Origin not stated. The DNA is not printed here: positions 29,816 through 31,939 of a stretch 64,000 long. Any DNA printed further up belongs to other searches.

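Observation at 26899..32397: Orphan V/A-type ATPase subunit-I (a-subunit) homolog inside a periplasmic sulfur-transfer cluster and translationally coupled to a PAP2 phosphatase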

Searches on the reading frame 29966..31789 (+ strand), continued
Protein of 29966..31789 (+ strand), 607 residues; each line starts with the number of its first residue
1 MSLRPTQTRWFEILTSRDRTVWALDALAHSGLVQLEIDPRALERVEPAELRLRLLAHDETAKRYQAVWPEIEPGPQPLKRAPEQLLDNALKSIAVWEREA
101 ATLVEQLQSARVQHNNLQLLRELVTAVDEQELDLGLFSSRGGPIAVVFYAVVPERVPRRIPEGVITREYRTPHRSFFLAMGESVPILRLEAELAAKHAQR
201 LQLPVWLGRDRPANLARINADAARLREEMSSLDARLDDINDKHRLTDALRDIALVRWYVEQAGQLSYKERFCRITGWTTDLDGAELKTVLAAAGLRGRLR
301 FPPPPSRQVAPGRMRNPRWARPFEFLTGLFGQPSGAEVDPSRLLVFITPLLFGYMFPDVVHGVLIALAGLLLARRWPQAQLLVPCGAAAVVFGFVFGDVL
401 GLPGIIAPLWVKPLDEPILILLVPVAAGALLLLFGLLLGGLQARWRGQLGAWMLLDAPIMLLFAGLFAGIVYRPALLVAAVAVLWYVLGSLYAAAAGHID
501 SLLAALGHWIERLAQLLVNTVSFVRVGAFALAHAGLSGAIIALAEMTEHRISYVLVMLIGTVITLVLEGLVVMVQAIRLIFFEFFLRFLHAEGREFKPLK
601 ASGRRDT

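Call 23: find_encoding_contigs(protein=P0033, flank=10000, max_places=2)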
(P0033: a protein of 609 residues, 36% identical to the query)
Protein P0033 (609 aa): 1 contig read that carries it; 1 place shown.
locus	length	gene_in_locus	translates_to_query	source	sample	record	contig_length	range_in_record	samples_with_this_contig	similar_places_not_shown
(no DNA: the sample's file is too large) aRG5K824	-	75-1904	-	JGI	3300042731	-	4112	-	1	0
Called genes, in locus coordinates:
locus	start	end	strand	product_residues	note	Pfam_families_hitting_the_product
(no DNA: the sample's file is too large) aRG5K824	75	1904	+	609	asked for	PF01496:V_ATPase_I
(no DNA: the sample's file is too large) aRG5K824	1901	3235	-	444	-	PF01266:DAO (weak), PF01593:Amino_oxidase, PF07992:Pyr_redox_2 (faint), PF13450:NAD_binding_8, PF13454:NAD_binding_9 (faint)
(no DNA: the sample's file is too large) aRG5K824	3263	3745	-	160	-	PF05120:GvpG (weak), PF09851:SHOCT (weak)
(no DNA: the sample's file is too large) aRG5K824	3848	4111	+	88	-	?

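Call 32: search_solved_structures(query=A1, max_evalue=0.001, show_alignments=1)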
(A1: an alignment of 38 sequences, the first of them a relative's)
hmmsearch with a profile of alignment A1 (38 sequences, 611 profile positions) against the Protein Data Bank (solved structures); distinct sequences matched with E-value up to 0.001: 32.
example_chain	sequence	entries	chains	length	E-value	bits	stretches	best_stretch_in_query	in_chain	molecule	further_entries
8wci_P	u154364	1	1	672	1.9e-31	112.8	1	65-604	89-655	V-type sodium ATPase subunit I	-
5gar_N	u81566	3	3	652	3.7e-27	98.6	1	19-375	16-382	Archaeal/vacuolar-type H+-ATPase subunit I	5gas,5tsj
5y5x_N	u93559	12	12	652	1.8e-26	96.4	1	19-376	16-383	V-type ATP synthase subunit I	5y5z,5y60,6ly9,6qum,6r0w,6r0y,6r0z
8yy1_N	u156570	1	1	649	5.4e-26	94.8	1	19-376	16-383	V-type ATP synthase subunit I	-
36qx_a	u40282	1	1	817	2.8e-22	82.5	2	168-378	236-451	V-type proton ATPase subunit a1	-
7unf_a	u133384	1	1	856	1.9e-19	73.2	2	171-372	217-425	V-type proton ATPase 116 kDa subunit a 4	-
9det_a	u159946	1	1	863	3.6e-19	72.3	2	171-372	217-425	V-type proton ATPase 116 kDa subunit a 4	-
36qu_a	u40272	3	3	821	5.3e-19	71.7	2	172-372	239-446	V-type proton ATPase subunit a3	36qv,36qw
7uw9_a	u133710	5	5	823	4.3e-18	68.7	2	274-375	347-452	V-type proton ATPase subunit a3 | V-type proton ATPase subunit a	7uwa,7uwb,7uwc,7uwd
6xbw_a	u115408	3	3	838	2.7e-17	66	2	213-375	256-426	V-type proton ATPase subunit a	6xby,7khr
6vq6_a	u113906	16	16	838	4.7e-17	65.2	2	213-375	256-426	V-type proton ATPase 116 kDa subunit a isoform 1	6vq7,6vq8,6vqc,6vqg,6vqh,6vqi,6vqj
6wlw_R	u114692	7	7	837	6.8e-17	64.7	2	213-375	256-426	V-type proton ATPase 116 kDa subunit a isoform 1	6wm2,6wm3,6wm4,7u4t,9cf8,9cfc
7u8o_a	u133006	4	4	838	7.2e-17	64.6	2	213-375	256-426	V-type proton ATPase subunit a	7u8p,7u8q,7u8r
9bra_a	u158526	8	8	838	1.1e-16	64.1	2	213-375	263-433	V-type proton ATPase 116 kDa subunit a 1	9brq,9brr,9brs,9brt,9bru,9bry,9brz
8xli_a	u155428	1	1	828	1.1e-16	64.1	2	213-375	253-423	V-type proton ATPase 116 kDa subunit a 1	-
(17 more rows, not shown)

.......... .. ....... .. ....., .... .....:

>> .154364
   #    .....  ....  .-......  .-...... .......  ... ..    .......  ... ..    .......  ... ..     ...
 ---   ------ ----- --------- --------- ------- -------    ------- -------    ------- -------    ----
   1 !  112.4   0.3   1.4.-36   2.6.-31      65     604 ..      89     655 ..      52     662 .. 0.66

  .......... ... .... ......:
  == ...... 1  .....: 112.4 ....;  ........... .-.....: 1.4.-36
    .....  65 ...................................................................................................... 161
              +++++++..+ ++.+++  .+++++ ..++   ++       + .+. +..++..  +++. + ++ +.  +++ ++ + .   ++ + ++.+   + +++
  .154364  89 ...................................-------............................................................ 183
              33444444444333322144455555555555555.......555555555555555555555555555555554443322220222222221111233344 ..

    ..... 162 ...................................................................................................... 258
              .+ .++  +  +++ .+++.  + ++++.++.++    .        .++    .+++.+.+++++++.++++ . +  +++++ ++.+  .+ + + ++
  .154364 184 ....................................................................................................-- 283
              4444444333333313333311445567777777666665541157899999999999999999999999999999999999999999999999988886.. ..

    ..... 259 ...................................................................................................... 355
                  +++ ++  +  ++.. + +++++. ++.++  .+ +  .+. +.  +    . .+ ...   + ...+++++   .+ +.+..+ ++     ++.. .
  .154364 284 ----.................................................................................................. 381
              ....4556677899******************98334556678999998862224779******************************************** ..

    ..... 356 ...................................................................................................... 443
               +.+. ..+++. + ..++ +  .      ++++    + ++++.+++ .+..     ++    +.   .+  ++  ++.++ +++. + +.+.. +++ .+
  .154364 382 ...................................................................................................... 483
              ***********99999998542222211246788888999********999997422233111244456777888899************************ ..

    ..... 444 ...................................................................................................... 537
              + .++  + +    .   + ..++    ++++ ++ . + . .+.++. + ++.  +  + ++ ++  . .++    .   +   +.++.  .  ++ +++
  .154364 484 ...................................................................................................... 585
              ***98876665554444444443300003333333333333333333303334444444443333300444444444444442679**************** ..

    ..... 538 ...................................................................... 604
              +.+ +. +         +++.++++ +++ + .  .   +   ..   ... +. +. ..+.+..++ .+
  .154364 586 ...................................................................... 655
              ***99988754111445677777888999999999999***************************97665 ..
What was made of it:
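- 29966..31789 (+): Solitary V/A-ATPase subunit I/a paralogue, 607 aa. The N-terminal cytoplasmic domain is about aa 1-310. The membrane domain is about aa 311-590. A PDB profile search hits E. hirae NtpI at 1.9e-31 (call 32).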

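Call 38: predict_structure(alignment_id=A1)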
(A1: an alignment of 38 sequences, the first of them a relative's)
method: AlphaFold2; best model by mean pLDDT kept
length: 607 residues; sequences in the alignment: 38
mean_pLDDT: 87.8   pTM: 0.73
mean pLDDT of the five models: 87.8, 86.4, 84.1, 83.6, 82.5
residues with pLDDT >= 90: 311; 70-90: 254; 50-70: 39; < 50: 3
segments of 3 or more residues with pLDDT < 50: 605-607
pLDDT, mean of each block of 10 residues (from residue 1): 86 89 90 89 77 91 90 66 90 95 95 94 85 77 83 87 89 91 90 90 88 94 97 96 92 90 78 93 93 85 90 88 86 88 89 90 93 91 93 92 85 92 91 90 92 94 94 95 93 74 87 89 88 88 90 91 81 67 68 90 57
secondary structure, 60 per line:
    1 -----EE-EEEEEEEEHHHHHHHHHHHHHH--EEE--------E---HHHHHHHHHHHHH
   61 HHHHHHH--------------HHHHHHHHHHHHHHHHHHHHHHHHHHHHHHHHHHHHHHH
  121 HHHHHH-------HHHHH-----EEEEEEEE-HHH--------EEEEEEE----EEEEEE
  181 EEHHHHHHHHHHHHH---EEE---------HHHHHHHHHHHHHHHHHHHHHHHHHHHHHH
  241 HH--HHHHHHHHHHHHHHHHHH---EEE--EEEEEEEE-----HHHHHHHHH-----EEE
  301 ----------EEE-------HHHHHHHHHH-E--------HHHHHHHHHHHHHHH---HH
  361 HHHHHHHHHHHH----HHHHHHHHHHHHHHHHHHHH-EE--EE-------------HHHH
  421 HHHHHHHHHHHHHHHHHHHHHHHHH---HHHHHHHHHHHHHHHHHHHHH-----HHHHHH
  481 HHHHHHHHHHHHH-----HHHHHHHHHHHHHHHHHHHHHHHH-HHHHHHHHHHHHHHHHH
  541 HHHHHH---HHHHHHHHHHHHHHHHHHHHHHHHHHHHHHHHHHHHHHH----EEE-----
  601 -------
elements in order: E9-16 H17-30 E33-35 H48-67 H82-126 H134-138 E144-151 E164-170 E175-182 H183-195 E199-201 H211-242 H245-262 E266-268 E271-278 H284-292 E298-300 E311-313 H321-330 H341-355 H359-372 H377-396 H417-445 H449-469 H475-493 H499-522 H524-546 H550-588 E593-595
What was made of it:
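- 29966..31789 (+): AlphaFold2 pLDDT 87.8 (call 38).
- On V/A-ATPase subunit I/a: AlphaFold2 pLDDT 87.8, pTM 0.73 (call 38).
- The fold is predicted with confidence (call 38).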

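Call 41: fold_search(model_id=the predicted structure, library=pdb)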
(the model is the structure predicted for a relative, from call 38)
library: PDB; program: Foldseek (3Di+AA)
matches with E <= 10: 380; with E <= 0.001: 58
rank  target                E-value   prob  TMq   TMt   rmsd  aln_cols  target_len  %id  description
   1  9brd_a                5.8e-22  1.00  0.62  0.50   8.7       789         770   15  Synaptic Vesicle V-ATPase with synaptophysin and SidK, State 3 (released 2024-06-26)
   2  6r0z_N                8.6e-21  1.00  0.55  0.52   9.3       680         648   19  Thermus thermophilus V/A-type ATPase/synthase, rotational state 1L (released 2019-08-28)
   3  6pe4_A                1.2e-20  1.00  0.68  0.57   7.1       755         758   15  Yeast Vo motor in complex with 1 VopQ molecule (released 2020-05-20)
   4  9det_a                1.6e-20  1.00  0.67  0.55   7.5       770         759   14  Human V-ATPase Vo subcomplex (containing subunit isoform a4) bound to nanobody and inhibitor (released 2025-09-10)
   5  6m0r_A                2.9e-20  1.00  0.68  0.57   7.1       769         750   15  2.7A Yeast Vo state3 (released 2020-11-04)
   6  9e7l_A                3.5e-20  1.00  0.66  0.55   7.5       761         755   15  Yeast V-ATPase Vo proton channel bound to nanobody 2WVA7 (released 2025-02-05)
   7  6qum_N                3.7e-20  1.00  0.57  0.54   8.9       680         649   19  Thermus thermophilus V/A-type ATPase/synthase, rotational state 1 (released 2019-08-28)
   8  8eas_a                6.4e-20  1.00  0.69  0.59   6.5       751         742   16  Yeast VO in complex with Vma12-22p (released 2022-11-02)
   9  7unf_a                1.2e-19  1.00  0.64  0.53   9.8       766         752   15  CryoEM structure of a mEAK7 bound human V-ATPase complex (released 2022-06-15)
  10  9brb_a                2.6e-19  1.00  0.64  0.52   9.0       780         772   14  Synaptic Vesicle V-ATPase with synaptophysin and SidK, State 1 (released 2024-06-26)
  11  7uzf_a                6.7e-19  1.00  0.61  0.50   9.1       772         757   15  Rat Kidney V-ATPase with SidK, State 1 (released 2023-11-22)
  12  6m0s_A                7.8e-19  1.00  0.67  0.57   7.4       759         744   17  3.6A Yeast Vo state3 prime (released 2020-11-04)
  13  6c6l_A                1.1e-18  1.00  0.69  0.58   6.8       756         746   15  Yeast Vacuolar ATPase Vo in lipid nanodisc (released 2018-03-21)
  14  6o7u_a                1.1e-18  1.00  0.64  0.56   7.5       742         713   14  Saccharomyces cerevisiae V-ATPase Stv1-VO (released 2019-04-03)
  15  6ly9_N                1.2e-18  1.00  0.51  0.48   9.6       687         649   20  The membrane-embedded Vo domain of V/A-ATPase from Thermus thermophilus (released 2020-09-09)
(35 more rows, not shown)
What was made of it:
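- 29966..31789 (+): The top Foldseek matches in the PDB are all V-ATPase subunit a or T. thermophilus subunit I chains, best E 5.8e-22 (call 41).
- On V/A-ATPase subunit I/a: Foldseek matches full-length a-subunits with E down to 5.8e-22 and query-normalised TM-score up to 0.70 (call 41).
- Closest known: Subunit I/a of prokaryotic V/A-type ATPases. Same: The same two-domain fold: a cytoplasmic N-terminal domain plus an eight-helix membrane domain (calls 38, 41).
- The AlphaFold2 model has pLDDT 87.8, and its best PDB matches are full-length a-subunits (calls 38, 41).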

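Call 56: find_homologous_proteins(query=A2, max_evalue=1e-60)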
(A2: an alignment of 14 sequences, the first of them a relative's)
Query A2 (14 sequences) (609 aa, profile of the alignment): 137 proteins with E <= 1e-60 among 8000 candidates; the best 120 are listed.
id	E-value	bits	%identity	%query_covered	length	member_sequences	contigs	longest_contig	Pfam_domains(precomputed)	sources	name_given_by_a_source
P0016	3.0e-285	966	42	98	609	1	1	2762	PF01496.25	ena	-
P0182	3.4e-284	962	40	100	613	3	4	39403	PF01496.25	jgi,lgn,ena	-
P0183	1.8e-283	960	40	99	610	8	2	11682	PF01496.25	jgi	-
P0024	2.5e-281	953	42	99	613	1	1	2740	PF01496.25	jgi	jgi:V/A-type H+-transporting ATPase subunit I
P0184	3.7e-278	942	41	99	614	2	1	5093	PF01496.25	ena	-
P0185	3.5e-277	939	41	100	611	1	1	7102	PF01496.25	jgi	jgi:V/A-type H+/Na+-transporting ATPase subunit I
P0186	1.1e-275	934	41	100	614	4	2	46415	PF01496.25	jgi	jgi:V/A-type H+-transporting ATPase subunit I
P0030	2.4e-269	913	41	100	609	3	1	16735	PF01496.25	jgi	jgi:V/A-type H+-transporting ATPase subunit I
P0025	1.2e-262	891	40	99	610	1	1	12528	PF01496.25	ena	-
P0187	2.8e-261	887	40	100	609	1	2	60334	PF01496.25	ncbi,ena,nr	ncbi:MAG TPA: V-type ATPase 116kDa subunit family protein [Thiobacillaceae bacterium]|nr:V-type ATPa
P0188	9.6e-261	885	40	99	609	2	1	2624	PF01496.25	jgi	-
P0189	8.0e-256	869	39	100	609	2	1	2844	PF01496.25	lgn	-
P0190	1.2e-254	865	42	98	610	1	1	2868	PF01496.25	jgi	jgi:V/A-type H+/Na+-transporting ATPase subunit I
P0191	1.9e-254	864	41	100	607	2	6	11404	PF01496.25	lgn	-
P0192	7.2e-252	856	41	98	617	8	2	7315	PF01496.25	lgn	-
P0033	5.5e-239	813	100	100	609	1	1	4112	PF01496.25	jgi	jgi:V/A-type H+-transporting ATPase subunit I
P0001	2.2e-237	808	36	100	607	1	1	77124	PF01496.25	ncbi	-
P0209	1.4e-221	755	49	100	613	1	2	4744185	PF01496.25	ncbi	-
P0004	1.1e-193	663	34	99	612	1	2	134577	PF01496.25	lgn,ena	-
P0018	6.9e-170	585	37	99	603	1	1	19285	PF01496.25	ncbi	-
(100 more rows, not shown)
